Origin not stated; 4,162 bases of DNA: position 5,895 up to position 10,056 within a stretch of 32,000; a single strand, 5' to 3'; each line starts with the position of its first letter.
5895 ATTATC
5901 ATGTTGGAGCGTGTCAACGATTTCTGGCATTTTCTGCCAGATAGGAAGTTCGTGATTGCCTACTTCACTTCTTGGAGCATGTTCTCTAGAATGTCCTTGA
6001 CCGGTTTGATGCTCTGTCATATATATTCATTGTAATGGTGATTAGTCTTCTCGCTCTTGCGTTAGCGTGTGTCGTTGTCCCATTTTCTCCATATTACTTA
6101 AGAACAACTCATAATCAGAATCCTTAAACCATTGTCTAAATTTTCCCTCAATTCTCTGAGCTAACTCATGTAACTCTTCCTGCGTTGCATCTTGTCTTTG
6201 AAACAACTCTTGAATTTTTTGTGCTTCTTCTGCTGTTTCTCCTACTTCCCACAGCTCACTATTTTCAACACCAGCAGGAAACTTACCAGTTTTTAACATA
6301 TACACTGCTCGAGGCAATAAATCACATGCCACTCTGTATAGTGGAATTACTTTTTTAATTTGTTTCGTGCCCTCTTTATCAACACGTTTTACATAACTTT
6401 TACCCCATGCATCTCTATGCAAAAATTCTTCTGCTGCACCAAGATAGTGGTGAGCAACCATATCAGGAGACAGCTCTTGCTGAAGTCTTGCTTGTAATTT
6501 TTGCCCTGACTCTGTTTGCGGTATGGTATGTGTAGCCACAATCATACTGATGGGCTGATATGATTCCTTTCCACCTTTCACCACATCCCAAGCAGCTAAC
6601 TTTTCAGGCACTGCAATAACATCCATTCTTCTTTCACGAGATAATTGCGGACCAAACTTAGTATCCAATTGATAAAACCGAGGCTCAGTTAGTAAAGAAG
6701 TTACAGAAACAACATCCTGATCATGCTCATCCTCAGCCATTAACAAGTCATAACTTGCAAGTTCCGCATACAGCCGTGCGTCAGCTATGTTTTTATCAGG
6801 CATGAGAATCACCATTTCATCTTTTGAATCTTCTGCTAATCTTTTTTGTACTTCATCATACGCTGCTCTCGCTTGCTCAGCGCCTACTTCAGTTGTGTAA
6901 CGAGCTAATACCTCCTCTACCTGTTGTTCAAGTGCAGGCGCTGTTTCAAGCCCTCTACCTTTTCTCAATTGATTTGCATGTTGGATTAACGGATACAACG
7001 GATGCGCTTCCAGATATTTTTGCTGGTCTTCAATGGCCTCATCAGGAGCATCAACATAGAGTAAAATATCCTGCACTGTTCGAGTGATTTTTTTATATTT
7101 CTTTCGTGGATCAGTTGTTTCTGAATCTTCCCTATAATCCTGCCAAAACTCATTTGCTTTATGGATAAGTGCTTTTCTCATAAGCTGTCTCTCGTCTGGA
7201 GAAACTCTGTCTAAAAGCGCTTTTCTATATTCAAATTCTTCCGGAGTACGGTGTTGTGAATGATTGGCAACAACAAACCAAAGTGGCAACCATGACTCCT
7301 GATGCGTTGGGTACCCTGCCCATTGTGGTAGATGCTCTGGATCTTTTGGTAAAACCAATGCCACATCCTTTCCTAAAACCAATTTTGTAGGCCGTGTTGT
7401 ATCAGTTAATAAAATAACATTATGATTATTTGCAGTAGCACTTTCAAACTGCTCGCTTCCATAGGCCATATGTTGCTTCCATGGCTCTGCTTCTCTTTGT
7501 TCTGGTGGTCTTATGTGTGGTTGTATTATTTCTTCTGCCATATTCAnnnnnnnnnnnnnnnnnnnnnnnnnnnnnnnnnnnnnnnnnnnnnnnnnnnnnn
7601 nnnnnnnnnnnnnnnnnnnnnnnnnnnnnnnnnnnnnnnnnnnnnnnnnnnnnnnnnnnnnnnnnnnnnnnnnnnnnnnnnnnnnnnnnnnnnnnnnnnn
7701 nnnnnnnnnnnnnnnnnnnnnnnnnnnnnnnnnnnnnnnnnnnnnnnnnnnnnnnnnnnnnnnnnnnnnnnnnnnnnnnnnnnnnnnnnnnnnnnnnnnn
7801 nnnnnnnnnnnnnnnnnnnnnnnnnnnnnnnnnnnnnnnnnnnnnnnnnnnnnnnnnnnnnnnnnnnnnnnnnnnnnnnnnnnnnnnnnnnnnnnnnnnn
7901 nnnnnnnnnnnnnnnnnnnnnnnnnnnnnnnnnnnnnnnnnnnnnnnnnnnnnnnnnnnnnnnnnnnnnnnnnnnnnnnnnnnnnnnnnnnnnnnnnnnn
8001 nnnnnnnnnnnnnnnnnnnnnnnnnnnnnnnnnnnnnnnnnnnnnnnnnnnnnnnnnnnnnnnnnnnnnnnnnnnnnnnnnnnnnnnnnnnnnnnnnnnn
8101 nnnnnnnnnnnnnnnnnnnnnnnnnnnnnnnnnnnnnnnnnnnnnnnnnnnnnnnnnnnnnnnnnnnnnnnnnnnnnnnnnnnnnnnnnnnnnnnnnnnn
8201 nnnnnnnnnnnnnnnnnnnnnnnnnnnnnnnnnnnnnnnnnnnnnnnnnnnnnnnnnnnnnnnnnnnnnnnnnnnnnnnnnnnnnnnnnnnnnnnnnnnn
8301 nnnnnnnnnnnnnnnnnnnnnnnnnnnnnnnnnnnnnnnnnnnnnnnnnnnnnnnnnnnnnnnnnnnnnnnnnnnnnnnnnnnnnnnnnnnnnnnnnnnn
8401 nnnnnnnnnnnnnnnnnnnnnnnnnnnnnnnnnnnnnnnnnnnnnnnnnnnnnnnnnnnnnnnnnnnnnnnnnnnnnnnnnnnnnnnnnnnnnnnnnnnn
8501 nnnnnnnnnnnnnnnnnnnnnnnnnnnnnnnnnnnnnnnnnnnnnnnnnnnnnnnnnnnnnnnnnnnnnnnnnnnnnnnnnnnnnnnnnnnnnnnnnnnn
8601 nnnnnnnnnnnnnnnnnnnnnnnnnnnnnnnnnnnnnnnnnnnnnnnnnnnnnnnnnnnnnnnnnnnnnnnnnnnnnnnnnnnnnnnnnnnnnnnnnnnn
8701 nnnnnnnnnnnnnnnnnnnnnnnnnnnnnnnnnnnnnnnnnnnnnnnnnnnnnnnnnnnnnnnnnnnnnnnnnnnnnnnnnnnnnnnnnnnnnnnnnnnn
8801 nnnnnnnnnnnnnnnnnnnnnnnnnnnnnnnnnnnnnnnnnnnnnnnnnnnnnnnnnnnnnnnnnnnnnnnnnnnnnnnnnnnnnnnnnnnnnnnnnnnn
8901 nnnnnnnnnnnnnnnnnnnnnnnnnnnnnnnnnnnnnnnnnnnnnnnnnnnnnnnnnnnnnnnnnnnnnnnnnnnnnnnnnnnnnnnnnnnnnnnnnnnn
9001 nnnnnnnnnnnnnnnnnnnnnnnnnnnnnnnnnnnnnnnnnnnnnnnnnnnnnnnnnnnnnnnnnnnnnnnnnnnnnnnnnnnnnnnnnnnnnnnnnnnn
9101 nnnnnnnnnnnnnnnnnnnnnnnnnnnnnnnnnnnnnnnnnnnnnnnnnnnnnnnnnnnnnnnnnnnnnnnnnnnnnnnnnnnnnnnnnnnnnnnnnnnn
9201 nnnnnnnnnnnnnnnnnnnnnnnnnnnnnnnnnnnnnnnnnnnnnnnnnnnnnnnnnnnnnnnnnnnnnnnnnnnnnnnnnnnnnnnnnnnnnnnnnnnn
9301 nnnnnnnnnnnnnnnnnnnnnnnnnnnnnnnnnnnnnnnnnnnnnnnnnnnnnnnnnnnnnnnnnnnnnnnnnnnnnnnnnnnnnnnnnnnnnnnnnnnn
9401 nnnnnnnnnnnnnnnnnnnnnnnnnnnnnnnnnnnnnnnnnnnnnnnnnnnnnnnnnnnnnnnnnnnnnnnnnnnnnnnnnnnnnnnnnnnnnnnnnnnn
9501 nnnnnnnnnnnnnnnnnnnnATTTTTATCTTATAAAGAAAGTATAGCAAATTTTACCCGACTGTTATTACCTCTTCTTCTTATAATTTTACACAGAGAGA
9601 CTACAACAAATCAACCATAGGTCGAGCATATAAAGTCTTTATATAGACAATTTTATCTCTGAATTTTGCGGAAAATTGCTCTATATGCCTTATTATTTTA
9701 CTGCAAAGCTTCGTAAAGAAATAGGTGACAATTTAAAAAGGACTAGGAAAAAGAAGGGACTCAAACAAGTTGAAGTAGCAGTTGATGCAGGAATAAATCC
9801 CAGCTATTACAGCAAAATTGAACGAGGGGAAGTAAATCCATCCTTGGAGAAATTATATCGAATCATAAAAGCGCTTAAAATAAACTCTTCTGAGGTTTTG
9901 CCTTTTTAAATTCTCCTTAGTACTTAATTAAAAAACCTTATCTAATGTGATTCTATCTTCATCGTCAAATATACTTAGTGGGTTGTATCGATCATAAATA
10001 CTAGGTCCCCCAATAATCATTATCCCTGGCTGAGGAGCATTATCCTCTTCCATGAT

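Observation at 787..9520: Four-gene operon (DHH-like/P-loop fusion, unknown, HrpA-like DEAH helicase, unknown) on a mobile element: candidate undescribed RNA/nucleotide-directed conflict system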

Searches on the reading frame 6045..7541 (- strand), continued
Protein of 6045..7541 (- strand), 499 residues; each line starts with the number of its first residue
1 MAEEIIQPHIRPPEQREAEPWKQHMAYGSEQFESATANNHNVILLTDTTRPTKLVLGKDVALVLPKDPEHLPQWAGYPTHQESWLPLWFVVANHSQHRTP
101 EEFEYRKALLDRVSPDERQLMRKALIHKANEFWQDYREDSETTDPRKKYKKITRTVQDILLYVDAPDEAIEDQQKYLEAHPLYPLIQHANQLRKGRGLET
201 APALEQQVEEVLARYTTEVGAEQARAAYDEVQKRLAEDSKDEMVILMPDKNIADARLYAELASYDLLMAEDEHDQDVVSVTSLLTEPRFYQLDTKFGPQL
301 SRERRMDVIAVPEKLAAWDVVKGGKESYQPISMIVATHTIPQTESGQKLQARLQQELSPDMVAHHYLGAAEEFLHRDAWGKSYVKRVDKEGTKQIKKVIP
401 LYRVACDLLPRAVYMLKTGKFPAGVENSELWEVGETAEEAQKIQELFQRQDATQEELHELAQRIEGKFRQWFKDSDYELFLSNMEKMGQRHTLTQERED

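Call 74: fold_search(model_id=the predicted structure, library=viral)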
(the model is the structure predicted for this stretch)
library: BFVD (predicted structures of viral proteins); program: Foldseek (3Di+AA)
matches with E <= 10: 152; with E <= 0.001: 0
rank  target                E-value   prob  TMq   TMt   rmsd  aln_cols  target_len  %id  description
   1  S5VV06                1.4e-02  1.00  0.26  0.43   7.5       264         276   11  Nucleotidyltransferase [Pseudomonas phage PaBG]
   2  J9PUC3                3.1e-01  0.60  0.23  0.34   8.7       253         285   11  Nucleotidyltransferase [Bacillus phage BCD7]
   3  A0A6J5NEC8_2          7.0e-01  0.03  0.09  0.06  24.1       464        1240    9  Large polyvalent protein associated domain-containing protein [uncultured Caudovirales phage]
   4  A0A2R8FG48            7.7e-01  0.07  0.12  0.17  14.9       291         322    9  F-box domain-containing protein [Cedratvirus Zaza IHUMI]
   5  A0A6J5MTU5            9.8e-01  0.06  0.14  0.15  32.9       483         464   11  Uncharacterized protein [uncultured Caudovirales phage]
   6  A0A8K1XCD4            1.0e+00  0.03  0.10  0.11  20.1       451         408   13  (no name in the UniProt tables at hand)
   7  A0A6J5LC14            1.1e+00  0.02  0.08  0.04  29.9       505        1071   11  Amidoligase enzyme [uncultured Caudovirales phage]
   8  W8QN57                1.4e+00  0.03  0.09  0.10  17.4       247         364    9  Uncharacterized protein [Chloriridovirus anopheles1]
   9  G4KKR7                1.4e+00  0.03  0.06  0.05  26.5       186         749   16  (no name in the UniProt tables at hand)
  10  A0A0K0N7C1            1.4e+00  0.13  0.16  0.29  12.6       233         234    8  Polymerase nucleotidyl transferase domain-containing protein [Gordonia phage GMA2]
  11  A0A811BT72            1.4e+00  0.03  0.09  0.12  34.2       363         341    9  Uncharacterized protein [Pandoravirus japonicus]
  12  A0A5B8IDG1            1.5e+00  0.06  0.11  0.13  17.0       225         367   10  Uncharacterized protein [Mimiviridae sp. ChoanoV1]
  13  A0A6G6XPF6            1.5e+00  0.03  0.12  0.14  24.5       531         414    9  (no name in the UniProt tables at hand)
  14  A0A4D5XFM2            1.6e+00  0.18  0.15  0.33  13.2       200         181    9  Uncharacterized protein [Pithovirus LCDPAC01]
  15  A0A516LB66            1.6e+00  0.04  0.10  0.11  17.1       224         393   10  (no name in the UniProt tables at hand)
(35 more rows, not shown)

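Call 75: search_protein_families(library=phrogs, proteins=[window:6045-7541:-], max_evalue=0.001)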
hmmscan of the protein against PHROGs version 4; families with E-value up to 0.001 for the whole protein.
window:6045-7541:- (499 aa): 0 families

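Call 84: search_solved_structures(query=A5, max_evalue=10)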
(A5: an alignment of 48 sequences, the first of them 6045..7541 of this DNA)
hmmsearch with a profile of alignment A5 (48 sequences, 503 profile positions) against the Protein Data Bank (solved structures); distinct sequences matched with E-value up to 10: 3.
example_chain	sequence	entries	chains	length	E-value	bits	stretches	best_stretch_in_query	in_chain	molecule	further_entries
3dv9_A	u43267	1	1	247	1.4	10.7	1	421-492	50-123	beta-phosphoglucomutase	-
7mwa_A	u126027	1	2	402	1.5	10.7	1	233-291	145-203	2-polyprenyl-6-methoxyphenol 4-hydroxylase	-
5cwb_A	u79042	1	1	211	3.5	9.5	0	438-479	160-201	Designed helical repeat protein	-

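Call 91: search_protein_families(library=padloc, proteins=[L067:9211-9912:+], max_evalue=0.01)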
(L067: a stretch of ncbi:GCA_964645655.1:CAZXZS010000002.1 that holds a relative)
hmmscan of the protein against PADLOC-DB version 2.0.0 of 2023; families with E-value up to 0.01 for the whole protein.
L067:9211-9912:+ (234 aa): 4 families
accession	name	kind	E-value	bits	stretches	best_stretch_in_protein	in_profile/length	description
PDLC01515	Csx3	-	7.9e-42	140.9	1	8-157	3-149/183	"CAS-I,CAS-III; associated"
PDLC01045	Csx3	-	1.2e-34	117.8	1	11-157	107-250/286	Csx3-AAA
PDLC01059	C3a67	-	1.9e-32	111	1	13-171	6-157/382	AAA-Csx3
PDLC04140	mad8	-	0.0043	14.6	1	11-93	27-86/314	mads_8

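Call 97: search_protein_families(library=ncbifam, proteins=[L069:8716-10005:+], max_evalue=0.01)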
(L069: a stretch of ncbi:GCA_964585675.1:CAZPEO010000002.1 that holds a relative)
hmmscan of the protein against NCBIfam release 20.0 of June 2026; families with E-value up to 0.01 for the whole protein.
L069:8716-10005:+ (430 aa): 2 families
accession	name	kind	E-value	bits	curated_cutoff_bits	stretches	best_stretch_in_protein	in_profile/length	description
TIGR02579.1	cas_csx3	equivalog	1.6e-06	28.3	55.4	1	354-426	4-78/83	CRISPR-associated ring nuclease Crn3/Csx3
NF003661.0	PRK05291.1-3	equivalog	0.00042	19.8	380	1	28-61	206-239/448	tRNA uridine-5-carboxymethylaminomethyl(34) synthesis GTPase MnmE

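Call 100: find_encoding_contigs(protein=P0151, flank=8000, max_places=1)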
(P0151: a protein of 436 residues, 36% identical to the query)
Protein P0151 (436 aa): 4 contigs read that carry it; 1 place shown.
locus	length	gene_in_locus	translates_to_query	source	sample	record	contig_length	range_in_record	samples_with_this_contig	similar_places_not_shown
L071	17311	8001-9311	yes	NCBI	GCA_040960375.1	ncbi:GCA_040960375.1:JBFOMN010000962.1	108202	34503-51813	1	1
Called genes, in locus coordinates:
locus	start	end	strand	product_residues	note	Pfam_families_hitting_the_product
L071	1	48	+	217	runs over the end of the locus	-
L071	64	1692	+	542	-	PF00583:Acetyltransf_1 (weak)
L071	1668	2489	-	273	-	PF01978:TrmB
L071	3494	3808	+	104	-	-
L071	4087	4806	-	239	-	-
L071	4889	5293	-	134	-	-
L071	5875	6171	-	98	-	PF15919:HicB_lk_antitox, PF15970:HicB-like_2 (weak)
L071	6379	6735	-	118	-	PF28417:SKA3_helical (faint)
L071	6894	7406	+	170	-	-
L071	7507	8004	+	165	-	-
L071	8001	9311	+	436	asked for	-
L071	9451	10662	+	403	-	PF20030:bpMoxR, PF07728:AAA_5, PF17868:AAA_lid_8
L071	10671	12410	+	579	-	PF05762:VWA_CoxE (weak), PF13519:VWA_2 (weak)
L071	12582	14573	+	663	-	-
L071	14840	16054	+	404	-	-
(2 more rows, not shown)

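Call 101: find_encoding_contigs(protein=P0121, flank=8000, max_places=1)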
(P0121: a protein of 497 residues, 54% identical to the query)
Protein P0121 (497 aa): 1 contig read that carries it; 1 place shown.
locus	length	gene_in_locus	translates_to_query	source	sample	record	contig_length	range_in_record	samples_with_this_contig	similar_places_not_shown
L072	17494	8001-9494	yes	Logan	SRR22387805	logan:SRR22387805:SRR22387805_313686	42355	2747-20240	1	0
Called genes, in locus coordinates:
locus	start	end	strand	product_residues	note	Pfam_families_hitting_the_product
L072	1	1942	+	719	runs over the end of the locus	PF08242:Methyltransf_12 (faint), PF13489:Methyltransf_23 (weak), PF08241:Methyltransf_11 (weak), PF13649:Methyltransf_25, PF13847:Methyltransf_31 (weak)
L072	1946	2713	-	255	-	PF01978:TrmB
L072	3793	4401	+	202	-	-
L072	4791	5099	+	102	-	PF09620:Cas_csx3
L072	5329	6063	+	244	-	-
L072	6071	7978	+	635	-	PF00270:DEAD, PF22590:Cas3-like_C_2 (faint), PF00271:Helicase_C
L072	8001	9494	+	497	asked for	-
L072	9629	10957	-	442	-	PF03448:MgtE_N, PF00571:CBS (faint), PF01769:MgtE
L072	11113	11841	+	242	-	PF01442:Apolipoprotein (faint)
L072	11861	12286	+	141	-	-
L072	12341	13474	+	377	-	-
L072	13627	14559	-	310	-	PF04018:VCA0040-like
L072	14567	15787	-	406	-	PF07690:MFS_1, PF00083:Sugar_tr (faint), PF07690:MFS_1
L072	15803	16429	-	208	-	-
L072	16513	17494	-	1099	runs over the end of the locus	PF00873:ACR_tran, PF02355:SecD_SecF_C (weak)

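Call 102: find_encoding_contigs(protein=P0117, flank=8000, max_places=1)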
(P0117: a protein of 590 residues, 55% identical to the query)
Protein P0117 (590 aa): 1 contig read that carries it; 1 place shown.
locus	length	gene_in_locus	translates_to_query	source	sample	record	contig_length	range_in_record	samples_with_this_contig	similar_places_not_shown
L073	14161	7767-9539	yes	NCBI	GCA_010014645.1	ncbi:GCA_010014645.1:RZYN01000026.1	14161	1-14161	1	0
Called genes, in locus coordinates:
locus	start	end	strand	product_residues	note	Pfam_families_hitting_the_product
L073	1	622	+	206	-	PF05746:DALR_1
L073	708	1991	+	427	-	-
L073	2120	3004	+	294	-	-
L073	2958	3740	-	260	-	PF01978:TrmB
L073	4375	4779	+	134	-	-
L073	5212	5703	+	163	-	-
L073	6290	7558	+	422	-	PF09620:Cas_csx3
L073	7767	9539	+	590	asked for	-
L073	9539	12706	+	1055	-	PF00270:DEAD, PF00271:Helicase_C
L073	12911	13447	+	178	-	-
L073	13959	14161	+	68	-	PF02812:ELFV_dehydrog_N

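Call 108: find_related_loci(query=A5, collection=viral_contigs, flank=10000)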
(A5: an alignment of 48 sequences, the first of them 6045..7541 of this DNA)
Query A5 (499 aa) in viral_contigs; peptide patterns used: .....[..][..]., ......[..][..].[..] (x = any residue, [..] = any of these).
24 stretches matched a pattern, but none encodes a relative of the query by tblastn (E <= 1e-3).

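Call 111: search_dna_similar(query=window:6045-7541:-, collection=phages, mode=protein, max_evalue=0.001, max_rows=10)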
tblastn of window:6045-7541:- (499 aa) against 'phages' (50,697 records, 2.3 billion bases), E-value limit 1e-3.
No match.

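Call 113: search_dna_similar(query=window:6045-7541:-, collection=plasmids, mode=protein, max_evalue=0.001, max_rows=10)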
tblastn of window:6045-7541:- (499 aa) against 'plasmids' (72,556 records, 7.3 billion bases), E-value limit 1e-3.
No match.

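Call 119: search_protein_families(library=pfam, proteins=[L067:3795-5252:+], max_evalue=0.01)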
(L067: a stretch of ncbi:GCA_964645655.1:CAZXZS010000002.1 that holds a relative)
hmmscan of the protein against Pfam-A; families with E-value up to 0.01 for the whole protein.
L067:3795-5252:+ (486 aa): 1 family
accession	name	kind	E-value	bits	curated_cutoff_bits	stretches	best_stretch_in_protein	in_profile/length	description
PF17289.8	Terminase_6C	-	4.3e-05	24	22.6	1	310-453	1-148/155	Terminase RNaseH-like domain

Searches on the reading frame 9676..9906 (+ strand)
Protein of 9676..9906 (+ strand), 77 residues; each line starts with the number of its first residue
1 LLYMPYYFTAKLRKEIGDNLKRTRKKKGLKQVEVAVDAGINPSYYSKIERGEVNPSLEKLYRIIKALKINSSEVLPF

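Call 63: search_protein_families(library=pfam, proteins=[window:9676-9906:+], max_evalue=0.05)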
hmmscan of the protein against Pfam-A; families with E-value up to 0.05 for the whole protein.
window:9676-9906:+ (77 aa): 6 families
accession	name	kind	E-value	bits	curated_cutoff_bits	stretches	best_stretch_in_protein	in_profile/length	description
PF01381.28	HTH_3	-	3e-16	59.6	23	1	20-73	1-54/55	Helix-turn-helix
PF13560.12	HTH_31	-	4.6e-11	43.3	27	1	15-69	1-56/64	Helix-turn-helix domain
PF12844.13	HTH_19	-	7.5e-11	42.2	30.2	1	17-74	1-58/64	Helix-turn-helix domain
PF13443.12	HTH_26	-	2.4e-05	24.9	22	1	19-75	1-58/63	Cro/C1-type HTH DNA-binding domain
PF13744.12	HTH_37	-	0.00025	21.2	27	1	12-67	15-71/80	Helix-turn-helix domain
PF15731.11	MqsA_antitoxin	-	0.015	15.9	30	1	17-64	71-120/131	Antitoxin component of bacterial toxin-antitoxin system, MqsA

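Call 75: search_protein_families(library=phrogs, proteins=[window:9676-9906:+], max_evalue=0.001)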
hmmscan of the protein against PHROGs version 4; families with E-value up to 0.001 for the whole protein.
window:9676-9906:+ (77 aa): 19 families
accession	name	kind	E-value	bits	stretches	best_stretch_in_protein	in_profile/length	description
phrog_8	-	transcription regulation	1.5e-14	55.2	1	11-69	72-130/346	transcriptional regulator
phrog_3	-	transcription regulation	8.5e-14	53.1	1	7-75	81-146/430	transcriptional repressor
phrog_4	-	transcription regulation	3e-11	43.9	1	13-73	134-190/400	transcriptional repressor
phrog_2967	-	transcription regulation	1.8e-10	41.8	1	13-73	8-68/225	transcriptional regulator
phrog_1373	-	transcription regulation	2.3e-09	38.4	1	15-70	63-118/166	transcriptional regulator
phrog_5823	-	transcription regulation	2.6e-09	37.7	1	14-74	5-66/404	transcriptional regulator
phrog_2339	-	DNA, RNA and nucleotide metabolism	3.4e-08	34.4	1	10-68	20-79/98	HTH DNA binding protein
phrog_2439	-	transcription regulation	8.3e-08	32.5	1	16-71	8-63/367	transcriptional regulator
phrog_7241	-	transcription regulation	5.4e-07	30.7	1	19-72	65-118/122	transcriptional regulator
phrog_2328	-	transcription regulation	6.1e-06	27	1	14-70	14-70/128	transcriptional repressor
phrog_4836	-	transcription regulation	0.00015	22.4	1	12-61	72-121/194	CII-like regulator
phrog_27318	-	unknown function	0.00017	21.9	1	13-73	2-61/289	-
phrog_7396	-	unknown function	0.00029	21.6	1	10-69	10-72/227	-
phrog_32768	-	unknown function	0.0003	20.6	1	15-75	9-70/446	-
phrog_9908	-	DNA, RNA and nucleotide metabolism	0.00036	20.8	1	14-72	12-70/282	DNA binding protein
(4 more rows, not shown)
